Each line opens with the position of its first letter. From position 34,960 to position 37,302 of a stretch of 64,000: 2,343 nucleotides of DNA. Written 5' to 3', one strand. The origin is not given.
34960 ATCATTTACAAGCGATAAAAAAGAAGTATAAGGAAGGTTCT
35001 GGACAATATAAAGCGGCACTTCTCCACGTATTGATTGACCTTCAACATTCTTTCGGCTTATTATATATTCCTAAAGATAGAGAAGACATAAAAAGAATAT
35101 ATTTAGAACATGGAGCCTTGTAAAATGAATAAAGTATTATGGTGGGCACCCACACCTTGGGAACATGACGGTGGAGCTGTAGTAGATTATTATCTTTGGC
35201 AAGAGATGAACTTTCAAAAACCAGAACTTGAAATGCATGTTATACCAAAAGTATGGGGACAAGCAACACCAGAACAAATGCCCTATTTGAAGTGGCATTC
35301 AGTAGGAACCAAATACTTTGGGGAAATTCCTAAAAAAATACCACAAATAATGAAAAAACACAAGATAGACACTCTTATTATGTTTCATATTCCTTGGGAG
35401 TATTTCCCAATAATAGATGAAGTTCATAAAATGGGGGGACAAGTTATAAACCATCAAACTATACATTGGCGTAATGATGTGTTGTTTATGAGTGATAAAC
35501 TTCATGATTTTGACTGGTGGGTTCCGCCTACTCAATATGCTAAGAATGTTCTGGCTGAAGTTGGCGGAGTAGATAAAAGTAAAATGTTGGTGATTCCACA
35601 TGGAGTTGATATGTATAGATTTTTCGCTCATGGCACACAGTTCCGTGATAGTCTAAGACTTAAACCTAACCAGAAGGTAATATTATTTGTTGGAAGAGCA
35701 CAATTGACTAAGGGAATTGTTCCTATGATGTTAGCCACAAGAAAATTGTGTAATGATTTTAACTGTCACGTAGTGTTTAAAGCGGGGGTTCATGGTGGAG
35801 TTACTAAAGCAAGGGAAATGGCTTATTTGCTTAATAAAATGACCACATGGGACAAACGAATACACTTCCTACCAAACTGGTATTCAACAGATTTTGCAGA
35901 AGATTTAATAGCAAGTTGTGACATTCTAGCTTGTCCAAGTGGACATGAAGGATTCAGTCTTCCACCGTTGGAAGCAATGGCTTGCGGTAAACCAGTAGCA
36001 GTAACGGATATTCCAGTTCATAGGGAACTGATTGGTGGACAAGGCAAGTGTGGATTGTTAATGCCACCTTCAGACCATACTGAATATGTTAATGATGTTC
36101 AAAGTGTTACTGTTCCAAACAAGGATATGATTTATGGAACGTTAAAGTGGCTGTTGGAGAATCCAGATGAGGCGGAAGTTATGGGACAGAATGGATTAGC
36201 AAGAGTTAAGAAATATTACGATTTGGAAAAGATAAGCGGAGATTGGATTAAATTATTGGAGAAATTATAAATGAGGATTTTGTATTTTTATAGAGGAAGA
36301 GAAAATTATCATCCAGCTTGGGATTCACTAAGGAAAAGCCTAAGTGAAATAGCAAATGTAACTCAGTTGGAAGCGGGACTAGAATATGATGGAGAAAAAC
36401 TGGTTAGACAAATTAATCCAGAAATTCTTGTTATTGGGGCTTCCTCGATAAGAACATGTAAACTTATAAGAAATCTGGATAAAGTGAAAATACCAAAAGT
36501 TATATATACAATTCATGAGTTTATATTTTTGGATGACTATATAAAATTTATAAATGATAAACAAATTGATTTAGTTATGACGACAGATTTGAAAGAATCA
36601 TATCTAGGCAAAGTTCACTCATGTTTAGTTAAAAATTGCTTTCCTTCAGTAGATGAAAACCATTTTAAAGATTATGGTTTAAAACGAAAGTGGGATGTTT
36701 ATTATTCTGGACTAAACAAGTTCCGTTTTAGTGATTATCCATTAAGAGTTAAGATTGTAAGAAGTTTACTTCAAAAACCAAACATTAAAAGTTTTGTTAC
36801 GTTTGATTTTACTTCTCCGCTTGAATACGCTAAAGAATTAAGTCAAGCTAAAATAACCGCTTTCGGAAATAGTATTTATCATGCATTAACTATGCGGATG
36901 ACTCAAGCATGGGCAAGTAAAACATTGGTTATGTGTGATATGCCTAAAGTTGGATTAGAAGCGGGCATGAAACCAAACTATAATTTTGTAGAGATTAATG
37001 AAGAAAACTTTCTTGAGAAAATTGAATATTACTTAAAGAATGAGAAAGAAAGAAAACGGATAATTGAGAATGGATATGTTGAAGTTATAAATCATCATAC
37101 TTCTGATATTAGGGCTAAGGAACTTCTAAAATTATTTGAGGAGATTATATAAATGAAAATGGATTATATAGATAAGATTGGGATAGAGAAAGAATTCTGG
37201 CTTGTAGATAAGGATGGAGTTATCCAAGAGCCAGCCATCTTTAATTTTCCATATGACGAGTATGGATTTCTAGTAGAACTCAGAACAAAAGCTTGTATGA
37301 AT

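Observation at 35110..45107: Eleven-gene, translationally coupled glycan-biosynthesis island inside a tailed archaeal virus (at least 8 glycosyltransferases genome-wide)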

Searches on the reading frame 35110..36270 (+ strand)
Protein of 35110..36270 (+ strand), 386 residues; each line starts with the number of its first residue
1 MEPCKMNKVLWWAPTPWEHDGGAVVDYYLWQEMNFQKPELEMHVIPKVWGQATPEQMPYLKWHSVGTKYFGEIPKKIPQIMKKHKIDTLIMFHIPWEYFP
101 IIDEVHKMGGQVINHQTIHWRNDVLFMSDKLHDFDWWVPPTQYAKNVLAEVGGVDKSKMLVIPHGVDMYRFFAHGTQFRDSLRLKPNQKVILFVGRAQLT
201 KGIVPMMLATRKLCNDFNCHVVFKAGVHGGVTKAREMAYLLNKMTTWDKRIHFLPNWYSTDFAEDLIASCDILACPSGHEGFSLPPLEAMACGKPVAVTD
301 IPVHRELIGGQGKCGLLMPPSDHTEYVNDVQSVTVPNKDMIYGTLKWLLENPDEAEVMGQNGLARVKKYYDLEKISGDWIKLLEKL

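Call 3: search_protein_families(library=pfam, proteins=[window:35110-36270:+], max_evalue=0.01)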
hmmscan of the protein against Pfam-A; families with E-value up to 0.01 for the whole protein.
window:35110-36270:+ (386 aa): 5 families
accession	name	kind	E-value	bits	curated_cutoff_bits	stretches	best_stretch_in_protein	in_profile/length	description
PF00534.26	Glycos_transf_1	-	5e-22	78.7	26.4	1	178-333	5-155/172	Glycosyl transferases group 1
PF13692.12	Glyco_trans_1_4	-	3.8e-18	66.5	27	1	189-331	2-137/142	Glycosyl transferases group 1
PF20706.3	GT4-conflict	-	9.7e-06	25.2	26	1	185-299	194-311/385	Family 4 Glycosyltransferase in conflict systems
PF13524.12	Glyco_trans_1_2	-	0.00013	22.4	25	1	246-374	23-137/144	Glycosyl transferase-like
PF13439.12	Glyco_transf_4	-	0.00053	20.5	28.5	1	82-168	93-168/170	Glycosyltransferase Family 4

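Call 94: search_dna_similar(query=window:35110-36270:+, collection=phages, mode=protein, max_evalue=0.00001, max_rows=15)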
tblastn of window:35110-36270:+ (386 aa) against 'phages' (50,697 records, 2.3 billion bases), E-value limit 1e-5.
Records with a match: 4; places in all: 4; records where one place covers at least 80% of the query: 0.
Best place of each record, by identity: <60% 4.
By first word of the organism name: Sulfolobus 2; Bacteriophage 1; Pseudomonas 1.
By host as written in the record: Sulfolobus tengchongensis 2; - 1; Pseudomonas aeruginosa 1.
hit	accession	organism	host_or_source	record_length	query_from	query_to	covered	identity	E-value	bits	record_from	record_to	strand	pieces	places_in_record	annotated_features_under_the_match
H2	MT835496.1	Bacteriophage sp.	human fecal samples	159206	145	376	60%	25.4%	8e-11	70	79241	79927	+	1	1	record has no annotation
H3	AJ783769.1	Sulfolobus virus STSV1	Sulfolobus tengchongensis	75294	126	335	54%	27.3%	3e-7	59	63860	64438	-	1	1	group I glycosyltransferase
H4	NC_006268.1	Sulfolobus virus STSV1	Sulfolobus tengchongensis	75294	126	335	54%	27.3%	3e-7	59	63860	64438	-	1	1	glycosyltransferase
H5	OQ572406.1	Pseudomonas phage Y4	Pseudomonas aeruginosa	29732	250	373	32%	29.0%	6e-7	58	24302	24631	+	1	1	record has no annotation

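Call 104: search_solved_structures(query=window:35110-36270:+, max_evalue=0.00001)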
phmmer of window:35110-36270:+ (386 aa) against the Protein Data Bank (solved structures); distinct sequences matched with E-value up to 0.00001: 7.
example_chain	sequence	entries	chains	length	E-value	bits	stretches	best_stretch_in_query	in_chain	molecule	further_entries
7qsg_A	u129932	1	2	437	2.7e-09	39.7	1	261-383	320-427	D-inositol 3-phosphate glycosyltransferase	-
6tvp_A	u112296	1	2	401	1.4e-08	37.4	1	148-320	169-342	Alpha-maltose-1-phosphate synthase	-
6kih_A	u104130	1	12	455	3.1e-08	36.2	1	160-334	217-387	Tll1590 protein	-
3c4q_A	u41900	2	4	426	1.2e-06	30.9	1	155-319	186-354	Predicted glycosyltransferases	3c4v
3c48_A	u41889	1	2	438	1.3e-06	30.8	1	155-319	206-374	Predicted glycosyltransferases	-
8dvz_A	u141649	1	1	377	1.4e-06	30.8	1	153-330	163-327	N, N'-diacetylbacillosaminyl-diphospho-undecaprenol alpha-1,3-N-acetylgalactosaminyltransf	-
8dqd_A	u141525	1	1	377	3.6e-06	29.4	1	153-330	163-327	N, N'-diacetylbacillosaminyl-diphospho-undecaprenol alpha-1,3-N-acetylgalactosaminyltransf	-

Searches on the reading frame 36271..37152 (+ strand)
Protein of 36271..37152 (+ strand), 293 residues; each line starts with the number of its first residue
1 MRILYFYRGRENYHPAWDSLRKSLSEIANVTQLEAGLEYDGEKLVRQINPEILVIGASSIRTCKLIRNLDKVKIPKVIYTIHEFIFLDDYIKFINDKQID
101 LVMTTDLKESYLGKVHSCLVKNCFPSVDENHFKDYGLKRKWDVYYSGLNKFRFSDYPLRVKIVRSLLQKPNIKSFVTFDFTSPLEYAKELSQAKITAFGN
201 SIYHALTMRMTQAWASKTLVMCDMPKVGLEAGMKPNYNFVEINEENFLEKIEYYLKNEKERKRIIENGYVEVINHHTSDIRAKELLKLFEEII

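Call 3: search_protein_families(library=pfam, proteins=[window:36271-37152:+], max_evalue=0.01)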
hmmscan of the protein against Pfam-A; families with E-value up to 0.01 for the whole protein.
window:36271-37152:+ (293 aa): 1 family
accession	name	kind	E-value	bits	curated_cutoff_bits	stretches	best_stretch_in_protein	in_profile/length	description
PF13524.12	Glyco_trans_1_2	-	5.8e-14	52.7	25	1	181-286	35-143/144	Glycosyl transferase-like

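Call 10: search_protein_families(library=ncbifam, proteins=[window:36271-37152:+], max_evalue=0.01)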
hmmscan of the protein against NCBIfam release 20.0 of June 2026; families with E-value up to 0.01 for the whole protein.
window:36271-37152:+ (293 aa): 1 family
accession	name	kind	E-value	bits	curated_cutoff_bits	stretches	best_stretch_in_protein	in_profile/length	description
NF038298.1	EPS_HpsO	equivalog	0.0045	15.8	575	1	223-293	322-388/388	hormogonium polysaccharide biosynthesis glycosyltransferase HpsO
